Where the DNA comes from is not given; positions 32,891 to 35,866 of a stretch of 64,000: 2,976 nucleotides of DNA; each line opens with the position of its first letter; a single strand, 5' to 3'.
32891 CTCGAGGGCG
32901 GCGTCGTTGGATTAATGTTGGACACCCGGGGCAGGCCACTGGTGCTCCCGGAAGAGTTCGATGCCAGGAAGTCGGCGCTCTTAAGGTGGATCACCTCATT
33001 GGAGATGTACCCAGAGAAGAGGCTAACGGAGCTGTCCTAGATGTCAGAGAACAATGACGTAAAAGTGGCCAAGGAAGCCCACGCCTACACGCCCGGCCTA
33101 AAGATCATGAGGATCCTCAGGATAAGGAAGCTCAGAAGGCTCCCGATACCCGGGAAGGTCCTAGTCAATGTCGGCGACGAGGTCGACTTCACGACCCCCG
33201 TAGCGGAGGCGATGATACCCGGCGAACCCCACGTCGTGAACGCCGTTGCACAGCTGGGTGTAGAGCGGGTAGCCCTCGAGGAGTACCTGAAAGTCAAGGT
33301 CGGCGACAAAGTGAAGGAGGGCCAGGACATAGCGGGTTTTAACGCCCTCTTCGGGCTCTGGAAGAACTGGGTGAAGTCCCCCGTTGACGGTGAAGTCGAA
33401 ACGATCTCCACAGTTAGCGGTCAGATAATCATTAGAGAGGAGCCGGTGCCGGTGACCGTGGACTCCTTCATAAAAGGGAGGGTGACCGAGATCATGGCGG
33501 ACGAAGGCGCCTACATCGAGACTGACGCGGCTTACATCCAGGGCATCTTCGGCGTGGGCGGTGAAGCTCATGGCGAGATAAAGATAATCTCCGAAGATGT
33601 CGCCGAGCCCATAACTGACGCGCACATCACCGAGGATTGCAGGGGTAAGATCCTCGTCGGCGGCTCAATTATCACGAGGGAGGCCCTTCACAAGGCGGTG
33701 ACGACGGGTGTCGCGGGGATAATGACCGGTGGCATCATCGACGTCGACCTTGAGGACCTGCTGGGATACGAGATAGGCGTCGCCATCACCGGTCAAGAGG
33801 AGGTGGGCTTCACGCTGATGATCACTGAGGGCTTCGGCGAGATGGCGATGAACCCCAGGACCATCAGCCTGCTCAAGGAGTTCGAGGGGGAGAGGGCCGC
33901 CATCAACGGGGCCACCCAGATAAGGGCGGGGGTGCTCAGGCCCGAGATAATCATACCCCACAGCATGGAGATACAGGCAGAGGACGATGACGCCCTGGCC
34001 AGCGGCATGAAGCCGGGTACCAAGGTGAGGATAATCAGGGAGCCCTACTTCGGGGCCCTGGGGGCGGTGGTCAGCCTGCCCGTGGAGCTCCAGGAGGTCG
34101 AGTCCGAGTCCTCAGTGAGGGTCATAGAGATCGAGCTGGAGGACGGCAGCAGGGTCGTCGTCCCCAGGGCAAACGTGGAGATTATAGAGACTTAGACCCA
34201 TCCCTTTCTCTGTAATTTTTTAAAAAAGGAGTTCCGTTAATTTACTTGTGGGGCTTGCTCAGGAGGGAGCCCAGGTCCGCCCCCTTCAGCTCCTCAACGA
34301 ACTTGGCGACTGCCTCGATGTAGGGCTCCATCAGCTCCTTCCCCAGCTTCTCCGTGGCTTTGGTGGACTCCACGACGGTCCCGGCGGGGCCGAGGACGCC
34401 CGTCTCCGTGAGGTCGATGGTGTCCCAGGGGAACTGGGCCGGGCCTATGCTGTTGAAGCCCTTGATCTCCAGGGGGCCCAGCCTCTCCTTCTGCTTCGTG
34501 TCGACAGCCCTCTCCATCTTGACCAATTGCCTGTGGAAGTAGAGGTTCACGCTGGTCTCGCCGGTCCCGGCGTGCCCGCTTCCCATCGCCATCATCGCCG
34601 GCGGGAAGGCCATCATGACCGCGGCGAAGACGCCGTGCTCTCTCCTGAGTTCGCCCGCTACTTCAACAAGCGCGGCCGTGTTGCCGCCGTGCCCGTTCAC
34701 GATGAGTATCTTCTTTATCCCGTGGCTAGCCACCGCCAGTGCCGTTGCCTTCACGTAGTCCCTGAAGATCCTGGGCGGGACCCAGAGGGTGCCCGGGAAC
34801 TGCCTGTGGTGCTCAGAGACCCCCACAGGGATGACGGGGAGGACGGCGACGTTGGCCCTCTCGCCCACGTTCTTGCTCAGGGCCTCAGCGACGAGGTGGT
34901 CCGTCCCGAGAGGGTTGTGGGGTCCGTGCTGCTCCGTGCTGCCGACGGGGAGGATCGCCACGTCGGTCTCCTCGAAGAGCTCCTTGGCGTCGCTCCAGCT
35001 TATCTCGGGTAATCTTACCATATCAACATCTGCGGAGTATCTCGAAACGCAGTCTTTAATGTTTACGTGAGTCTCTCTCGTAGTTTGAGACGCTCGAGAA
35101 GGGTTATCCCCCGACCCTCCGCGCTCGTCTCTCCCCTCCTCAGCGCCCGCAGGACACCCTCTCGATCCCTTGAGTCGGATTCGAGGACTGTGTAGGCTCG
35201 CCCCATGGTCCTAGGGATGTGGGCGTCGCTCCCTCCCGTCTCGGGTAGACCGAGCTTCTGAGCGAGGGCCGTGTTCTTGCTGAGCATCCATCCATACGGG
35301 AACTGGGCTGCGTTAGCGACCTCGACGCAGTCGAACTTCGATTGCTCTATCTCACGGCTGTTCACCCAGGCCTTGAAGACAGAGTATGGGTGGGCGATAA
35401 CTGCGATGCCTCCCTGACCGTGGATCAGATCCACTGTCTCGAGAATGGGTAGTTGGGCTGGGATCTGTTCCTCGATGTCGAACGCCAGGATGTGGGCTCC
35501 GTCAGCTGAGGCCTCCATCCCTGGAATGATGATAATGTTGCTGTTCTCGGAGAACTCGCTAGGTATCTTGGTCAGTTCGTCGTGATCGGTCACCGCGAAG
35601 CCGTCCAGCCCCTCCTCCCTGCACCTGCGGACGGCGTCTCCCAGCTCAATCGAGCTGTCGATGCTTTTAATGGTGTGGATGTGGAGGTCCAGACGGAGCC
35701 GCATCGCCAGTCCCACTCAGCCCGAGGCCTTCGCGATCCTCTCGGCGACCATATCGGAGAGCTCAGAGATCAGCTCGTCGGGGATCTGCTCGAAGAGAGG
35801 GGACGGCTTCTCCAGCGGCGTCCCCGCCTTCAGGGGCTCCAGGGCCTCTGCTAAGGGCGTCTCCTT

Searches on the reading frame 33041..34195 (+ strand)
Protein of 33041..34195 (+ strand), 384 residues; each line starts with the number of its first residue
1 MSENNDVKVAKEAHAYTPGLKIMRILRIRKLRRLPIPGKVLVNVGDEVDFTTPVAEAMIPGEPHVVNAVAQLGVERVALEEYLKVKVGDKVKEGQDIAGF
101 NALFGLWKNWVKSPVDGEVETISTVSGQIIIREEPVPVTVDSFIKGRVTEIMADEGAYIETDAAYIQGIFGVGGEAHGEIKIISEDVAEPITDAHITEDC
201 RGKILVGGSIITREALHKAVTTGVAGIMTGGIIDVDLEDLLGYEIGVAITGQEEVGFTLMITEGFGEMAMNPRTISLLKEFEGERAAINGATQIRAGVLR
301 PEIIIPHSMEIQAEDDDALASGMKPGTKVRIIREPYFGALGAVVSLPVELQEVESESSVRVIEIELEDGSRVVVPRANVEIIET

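Call 11: search_protein_families(library=pfam, proteins=[window:33041-34195:+], max_evalue=0.01)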
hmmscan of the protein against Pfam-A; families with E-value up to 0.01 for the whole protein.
window:33041-34195:+ (384 aa): 3 families
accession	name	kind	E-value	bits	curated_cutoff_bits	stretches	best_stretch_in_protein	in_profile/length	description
PF13375.12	RnfC_N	-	1.1e-05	25.8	25.6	1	85-126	46-84/101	RnfC Barrel sandwich hybrid domain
PF00364.28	Biotin_lipoyl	-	0.00035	20.8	22.1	0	81-131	17-65/73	Biotin-requiring enzyme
PF05896.17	NQRA_N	-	0.009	16.6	25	0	65-123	24-79/94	NqrA N-terminal barrel-sandwich hybrid domain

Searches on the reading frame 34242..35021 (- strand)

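Call 52: search_protein_families(library=ncbifam, proteins=[window:34242-35021:-], max_evalue=0.00001)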
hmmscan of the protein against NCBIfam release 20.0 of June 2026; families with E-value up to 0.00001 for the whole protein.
window:34242-35021:- (259 aa): 4 families
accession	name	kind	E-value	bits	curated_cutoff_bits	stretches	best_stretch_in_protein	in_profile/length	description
TIGR03964.1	mycofact_creat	equivalog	1.1e-31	110.2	172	1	13-178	7-168/228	mycofactocin biosynthesis peptidyl-dipeptidase MftE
TIGR04448.1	creatininase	equivalog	3.4e-30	105.5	235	1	6-243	1-243/246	creatininase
NF041098.2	diketo_inos_hlase_IolN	equivalog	3e-20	72.5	245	1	7-245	12-265/307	3-dehydro-scyllo-inosose hydrolase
NF033501.0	ArfB_arch_rifla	equivalog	5.9e-08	32.8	180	1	20-163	16-149/219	2-amino-5-formylamino-6-ribosylaminopyrimidin-4(3H)-one 5'-monophosphate deformylase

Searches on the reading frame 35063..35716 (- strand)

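Call 52: search_protein_families(library=ncbifam, proteins=[window:35063-35716:-], max_evalue=0.00001)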
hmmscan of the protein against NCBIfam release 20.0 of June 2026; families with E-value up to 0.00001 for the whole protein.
window:35063-35716:- (217 aa): 5 families
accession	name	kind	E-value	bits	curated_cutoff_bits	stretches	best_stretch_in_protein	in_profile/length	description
NF038032.1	CehA_McbA_metalo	domain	3e-25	89.3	80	1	8-199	4-215/315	CehA/McbA family metallohydrolase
NF047791.1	RNaseRnm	equivalog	4.7e-12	45.7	375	0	91-169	173-253/275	RNase RNM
NF041577.1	nside_bi_sphtase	equivalog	4.5e-10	39.2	400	0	8-83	3-83/276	3',5'-nucleoside bisphosphate phosphatase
NF045780.1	TrlF_fam_ATP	equivalog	4.2e-08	32.4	350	1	8-79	7-96/944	TrlF family AAA-like ATPase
NF006702.0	PRK09248.1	domain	8.9e-07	28.6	264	0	5-65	1-61/246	PHP domain-containing protein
